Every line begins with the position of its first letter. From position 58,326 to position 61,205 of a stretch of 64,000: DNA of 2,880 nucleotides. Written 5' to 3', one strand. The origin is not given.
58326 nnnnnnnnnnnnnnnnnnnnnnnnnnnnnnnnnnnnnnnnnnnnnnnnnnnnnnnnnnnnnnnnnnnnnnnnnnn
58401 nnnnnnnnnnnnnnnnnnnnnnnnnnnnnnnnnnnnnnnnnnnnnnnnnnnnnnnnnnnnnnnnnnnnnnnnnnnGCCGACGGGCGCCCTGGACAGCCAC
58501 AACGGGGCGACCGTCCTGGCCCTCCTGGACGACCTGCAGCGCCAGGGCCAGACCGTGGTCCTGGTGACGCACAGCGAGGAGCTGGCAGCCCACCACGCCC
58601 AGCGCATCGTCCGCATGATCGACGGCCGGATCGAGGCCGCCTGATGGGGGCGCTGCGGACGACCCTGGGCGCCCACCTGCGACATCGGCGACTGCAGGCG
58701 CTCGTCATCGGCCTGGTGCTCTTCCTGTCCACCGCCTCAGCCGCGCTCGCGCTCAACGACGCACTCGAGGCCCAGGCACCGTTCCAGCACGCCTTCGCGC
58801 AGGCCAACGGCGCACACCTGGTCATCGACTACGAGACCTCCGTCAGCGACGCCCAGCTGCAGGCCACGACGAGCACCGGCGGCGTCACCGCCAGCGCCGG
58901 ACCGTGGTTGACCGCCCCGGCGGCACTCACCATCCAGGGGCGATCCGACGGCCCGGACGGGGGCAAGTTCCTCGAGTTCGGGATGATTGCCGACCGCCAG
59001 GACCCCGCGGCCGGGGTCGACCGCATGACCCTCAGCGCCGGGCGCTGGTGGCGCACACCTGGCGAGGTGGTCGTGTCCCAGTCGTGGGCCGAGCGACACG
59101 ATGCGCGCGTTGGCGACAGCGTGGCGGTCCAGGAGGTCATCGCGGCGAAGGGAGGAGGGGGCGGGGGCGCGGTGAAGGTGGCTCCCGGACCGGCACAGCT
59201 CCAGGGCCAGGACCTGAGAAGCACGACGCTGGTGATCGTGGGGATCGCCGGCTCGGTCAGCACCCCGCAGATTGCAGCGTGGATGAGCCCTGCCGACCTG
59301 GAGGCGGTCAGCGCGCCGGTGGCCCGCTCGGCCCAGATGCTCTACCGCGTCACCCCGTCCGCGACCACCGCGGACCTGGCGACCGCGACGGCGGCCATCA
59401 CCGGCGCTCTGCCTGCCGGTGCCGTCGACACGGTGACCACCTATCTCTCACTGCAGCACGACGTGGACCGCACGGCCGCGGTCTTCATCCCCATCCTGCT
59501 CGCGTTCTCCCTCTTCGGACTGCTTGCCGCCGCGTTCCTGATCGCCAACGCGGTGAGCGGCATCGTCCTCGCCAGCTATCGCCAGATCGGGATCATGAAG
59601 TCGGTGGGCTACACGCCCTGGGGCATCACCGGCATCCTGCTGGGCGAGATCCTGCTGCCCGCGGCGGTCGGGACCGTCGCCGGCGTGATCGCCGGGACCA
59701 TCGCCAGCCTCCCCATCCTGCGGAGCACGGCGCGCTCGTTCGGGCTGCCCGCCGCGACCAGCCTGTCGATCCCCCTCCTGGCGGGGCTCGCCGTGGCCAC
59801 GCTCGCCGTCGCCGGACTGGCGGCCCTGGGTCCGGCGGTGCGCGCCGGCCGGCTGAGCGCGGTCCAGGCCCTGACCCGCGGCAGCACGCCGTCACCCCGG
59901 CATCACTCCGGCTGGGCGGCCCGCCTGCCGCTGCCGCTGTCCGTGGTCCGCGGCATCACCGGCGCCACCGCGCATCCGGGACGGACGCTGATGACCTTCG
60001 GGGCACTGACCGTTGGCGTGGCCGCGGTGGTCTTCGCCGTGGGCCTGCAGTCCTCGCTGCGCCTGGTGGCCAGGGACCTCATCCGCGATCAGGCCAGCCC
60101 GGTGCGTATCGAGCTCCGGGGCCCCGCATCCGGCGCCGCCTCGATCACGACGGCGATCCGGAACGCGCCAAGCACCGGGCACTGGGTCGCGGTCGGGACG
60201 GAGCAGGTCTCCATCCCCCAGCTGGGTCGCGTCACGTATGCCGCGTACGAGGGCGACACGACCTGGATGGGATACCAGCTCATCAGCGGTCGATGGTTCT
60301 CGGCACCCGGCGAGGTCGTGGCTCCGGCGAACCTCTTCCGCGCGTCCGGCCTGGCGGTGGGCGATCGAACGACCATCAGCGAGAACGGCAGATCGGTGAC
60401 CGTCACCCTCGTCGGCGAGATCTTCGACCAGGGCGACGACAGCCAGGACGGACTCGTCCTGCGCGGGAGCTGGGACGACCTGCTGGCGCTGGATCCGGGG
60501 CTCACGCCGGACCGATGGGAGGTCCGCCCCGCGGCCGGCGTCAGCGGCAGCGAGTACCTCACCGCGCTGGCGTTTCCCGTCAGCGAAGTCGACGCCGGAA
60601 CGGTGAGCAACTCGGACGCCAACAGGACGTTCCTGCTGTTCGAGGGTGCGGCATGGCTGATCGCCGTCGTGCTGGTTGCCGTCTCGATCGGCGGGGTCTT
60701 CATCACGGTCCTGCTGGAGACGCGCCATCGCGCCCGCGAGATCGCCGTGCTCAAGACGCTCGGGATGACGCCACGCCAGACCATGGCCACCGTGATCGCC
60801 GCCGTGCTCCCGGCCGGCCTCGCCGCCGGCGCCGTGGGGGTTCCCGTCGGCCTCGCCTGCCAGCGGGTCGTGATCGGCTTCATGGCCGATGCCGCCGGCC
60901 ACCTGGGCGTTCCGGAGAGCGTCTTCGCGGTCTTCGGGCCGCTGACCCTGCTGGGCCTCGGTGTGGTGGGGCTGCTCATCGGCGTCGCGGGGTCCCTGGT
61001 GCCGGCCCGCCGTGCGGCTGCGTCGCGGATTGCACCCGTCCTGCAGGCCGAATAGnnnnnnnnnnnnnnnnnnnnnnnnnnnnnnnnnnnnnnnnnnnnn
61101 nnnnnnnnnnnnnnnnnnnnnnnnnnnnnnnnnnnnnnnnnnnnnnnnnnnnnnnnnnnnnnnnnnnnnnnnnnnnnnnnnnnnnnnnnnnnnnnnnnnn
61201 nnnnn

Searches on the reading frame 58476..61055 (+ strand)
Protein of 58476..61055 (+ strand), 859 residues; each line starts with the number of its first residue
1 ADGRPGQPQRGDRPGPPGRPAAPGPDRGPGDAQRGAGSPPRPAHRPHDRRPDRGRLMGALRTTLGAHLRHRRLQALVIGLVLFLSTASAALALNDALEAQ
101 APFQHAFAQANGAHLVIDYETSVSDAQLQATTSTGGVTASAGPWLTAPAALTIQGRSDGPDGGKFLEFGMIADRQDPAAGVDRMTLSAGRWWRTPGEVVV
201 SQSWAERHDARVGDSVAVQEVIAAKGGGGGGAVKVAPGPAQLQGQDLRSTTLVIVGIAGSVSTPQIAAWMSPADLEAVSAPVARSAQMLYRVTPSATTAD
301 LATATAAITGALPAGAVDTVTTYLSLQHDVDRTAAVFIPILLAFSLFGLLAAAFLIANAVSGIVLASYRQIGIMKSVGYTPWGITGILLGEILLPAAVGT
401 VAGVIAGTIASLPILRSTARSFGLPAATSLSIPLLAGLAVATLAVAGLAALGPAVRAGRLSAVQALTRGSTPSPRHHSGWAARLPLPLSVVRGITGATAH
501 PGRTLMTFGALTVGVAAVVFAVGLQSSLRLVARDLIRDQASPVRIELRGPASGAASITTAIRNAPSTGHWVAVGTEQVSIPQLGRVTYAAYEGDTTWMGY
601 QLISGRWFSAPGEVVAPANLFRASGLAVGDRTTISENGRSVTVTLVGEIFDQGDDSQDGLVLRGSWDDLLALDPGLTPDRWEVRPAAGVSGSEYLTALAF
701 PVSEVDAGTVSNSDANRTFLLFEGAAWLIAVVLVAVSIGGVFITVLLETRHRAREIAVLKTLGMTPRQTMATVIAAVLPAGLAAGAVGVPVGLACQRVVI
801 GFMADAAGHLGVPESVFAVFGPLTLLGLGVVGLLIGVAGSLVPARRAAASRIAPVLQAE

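Call 39: search_protein_families(library=pfam, proteins=[window:58476-61055:+], max_evalue=0.0001)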
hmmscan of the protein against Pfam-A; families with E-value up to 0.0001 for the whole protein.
window:58476-61055:+ (859 aa): 1 family
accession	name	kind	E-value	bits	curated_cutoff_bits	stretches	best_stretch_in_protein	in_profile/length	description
PF02687.27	FtsX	-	2.5e-26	92.5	25.5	2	343-458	2-116/120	FtsX-like permease C-terminal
